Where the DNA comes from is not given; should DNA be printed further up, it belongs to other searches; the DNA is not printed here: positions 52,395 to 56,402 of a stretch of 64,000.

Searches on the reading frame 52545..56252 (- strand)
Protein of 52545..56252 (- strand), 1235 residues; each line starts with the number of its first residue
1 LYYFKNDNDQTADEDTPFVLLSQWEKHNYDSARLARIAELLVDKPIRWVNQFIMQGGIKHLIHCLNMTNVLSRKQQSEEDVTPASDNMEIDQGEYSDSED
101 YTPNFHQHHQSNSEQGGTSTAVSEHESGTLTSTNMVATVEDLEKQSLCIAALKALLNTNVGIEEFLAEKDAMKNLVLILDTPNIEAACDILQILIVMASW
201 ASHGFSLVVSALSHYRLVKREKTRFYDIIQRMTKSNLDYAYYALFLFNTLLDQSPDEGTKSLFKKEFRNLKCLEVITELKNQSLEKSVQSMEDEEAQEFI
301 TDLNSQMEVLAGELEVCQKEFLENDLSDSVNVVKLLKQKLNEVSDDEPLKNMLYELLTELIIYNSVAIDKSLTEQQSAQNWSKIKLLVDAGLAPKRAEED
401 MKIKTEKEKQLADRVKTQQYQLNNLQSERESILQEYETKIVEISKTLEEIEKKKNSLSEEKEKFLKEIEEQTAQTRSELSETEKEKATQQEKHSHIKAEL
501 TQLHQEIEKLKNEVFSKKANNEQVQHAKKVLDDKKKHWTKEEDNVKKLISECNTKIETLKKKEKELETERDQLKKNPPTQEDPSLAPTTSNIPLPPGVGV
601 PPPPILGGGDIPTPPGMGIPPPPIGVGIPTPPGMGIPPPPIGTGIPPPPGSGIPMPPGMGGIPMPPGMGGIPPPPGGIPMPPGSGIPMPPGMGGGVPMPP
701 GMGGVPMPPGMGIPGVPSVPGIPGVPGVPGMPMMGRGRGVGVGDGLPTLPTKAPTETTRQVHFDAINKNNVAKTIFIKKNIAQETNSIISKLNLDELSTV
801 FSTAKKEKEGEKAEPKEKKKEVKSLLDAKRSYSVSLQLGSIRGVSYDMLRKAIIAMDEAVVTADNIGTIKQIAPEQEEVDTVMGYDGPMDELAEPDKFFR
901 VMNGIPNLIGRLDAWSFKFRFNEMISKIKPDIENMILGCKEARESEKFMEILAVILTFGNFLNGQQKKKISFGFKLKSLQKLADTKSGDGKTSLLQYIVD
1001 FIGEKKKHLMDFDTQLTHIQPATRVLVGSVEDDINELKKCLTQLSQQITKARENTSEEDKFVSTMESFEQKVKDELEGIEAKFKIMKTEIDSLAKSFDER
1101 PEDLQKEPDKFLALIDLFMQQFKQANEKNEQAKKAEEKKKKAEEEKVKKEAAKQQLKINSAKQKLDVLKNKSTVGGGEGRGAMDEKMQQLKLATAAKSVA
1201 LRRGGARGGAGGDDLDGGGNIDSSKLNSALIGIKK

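Call 17: search_protein_families(library=pfam, proteins=[window:52545-56252:-])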
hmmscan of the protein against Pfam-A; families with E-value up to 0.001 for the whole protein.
window:52545-56252:- (1235 aa): 3 families
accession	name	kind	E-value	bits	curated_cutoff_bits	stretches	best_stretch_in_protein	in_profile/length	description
PF02181.28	FH2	-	1.9e-77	261.3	34.8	1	751-1123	4-372/372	Formin Homology 2 Domain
PF06371.19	Drf_GBD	-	5.8e-11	42.7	30.1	1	138-197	127-186/188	Diaphanous GTPase-binding Domain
PF24959.1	FH3_FHOD1-3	-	1.8e-09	37.9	27.4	1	145-264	4-125/136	FHOD1/3 FH3 domain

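Call 18: find_homologous_proteins(query=window:52545-56252:-, max_evalue=1e-20)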
Query window:52545-56252:- (1235 aa): 5 proteins with E <= 1e-20 among 8000 candidates.
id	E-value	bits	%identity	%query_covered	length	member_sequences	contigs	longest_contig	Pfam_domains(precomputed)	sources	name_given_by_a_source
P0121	0.0e+0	2746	100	100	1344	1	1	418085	PF24959.2,PF06371.20,PF02181.29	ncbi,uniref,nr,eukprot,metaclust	ncbi:FH2 domain-containing protein [Naegleria gruberi]|uniref:FH2 domain-containing protein n=1 Tax=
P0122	0.0e+0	1838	66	100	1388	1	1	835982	PF24959.2,PF06371.20,PF02181.29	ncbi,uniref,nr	ncbi:hypothetical protein C9374_009511 [Naegleria lovaniensis]|uniref:FH2 domain-containing protein 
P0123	0.0e+0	1807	78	43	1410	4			PF24959.2,PF06371.20,PF02181.29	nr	nr:unnamed protein product [Naegleria fowleri]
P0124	0.0e+0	1409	57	100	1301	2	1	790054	PF24959.2,PF06371.20,PF02181.29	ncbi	ncbi:hypothetical protein ABK040_007833 [Willaertia magna]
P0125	2.0e-26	110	27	31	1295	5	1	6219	PF00515.35,PF13424.13,PF07719.24,PF02181.29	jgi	jgi:tetratricopeptide (TPR) repeat protein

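Call 20: find_encoding_contigs(protein=P0122, flank=10000, max_places=3)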
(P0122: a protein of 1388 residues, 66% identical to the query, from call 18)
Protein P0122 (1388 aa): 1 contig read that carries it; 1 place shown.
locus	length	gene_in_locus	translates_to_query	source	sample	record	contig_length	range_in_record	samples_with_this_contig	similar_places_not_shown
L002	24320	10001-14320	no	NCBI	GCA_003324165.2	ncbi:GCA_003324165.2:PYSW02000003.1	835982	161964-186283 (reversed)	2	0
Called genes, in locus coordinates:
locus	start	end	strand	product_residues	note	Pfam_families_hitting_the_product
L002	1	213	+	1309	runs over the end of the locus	PF12796:Ank_2 (faint), PF13637:Ank_4 (faint)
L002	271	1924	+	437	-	PF13621:Cupin_8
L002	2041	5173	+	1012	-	PF00690:Cation_ATPase_N, PF00122:E1-E2_ATPase, PF13246:Cation_ATPase, PF00702:Hydrolase (weak), PF00689:Cation_ATPase_C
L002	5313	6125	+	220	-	-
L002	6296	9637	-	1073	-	PF00400:WD40 (faint), PF24796:WDR55, PF24807:WD40_CDC20-Fz, PF25171:Beta-prop_WDR36-Utp21_1st (weak), PF23381:Beta-prop_IFT122_1st, PF24814:WD40_Prp19, PF25173:Beta-prop_WDR3_1st, PF25175:Beta-prop_WDR5, +6 more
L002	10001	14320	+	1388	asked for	PF06371:Drf_GBD, PF24959:FH3_FHOD1-3, PF02181:FH2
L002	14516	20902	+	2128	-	PF21188:BRR2_plug, PF18149:Helicase_PWI, PF04851:ResIII, PF00270:DEAD, PF00271:Helicase_C, PF23445:WHD_SNRNP200, PF02889:Sec63, PF00270:DEAD, +4 more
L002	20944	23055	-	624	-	-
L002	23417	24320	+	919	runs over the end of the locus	PF00266:Aminotran_5, PF00586:AIRS, PF02769:AIRS_C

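Call 21: find_encoding_contigs(protein=P0124, flank=10000, max_places=3)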
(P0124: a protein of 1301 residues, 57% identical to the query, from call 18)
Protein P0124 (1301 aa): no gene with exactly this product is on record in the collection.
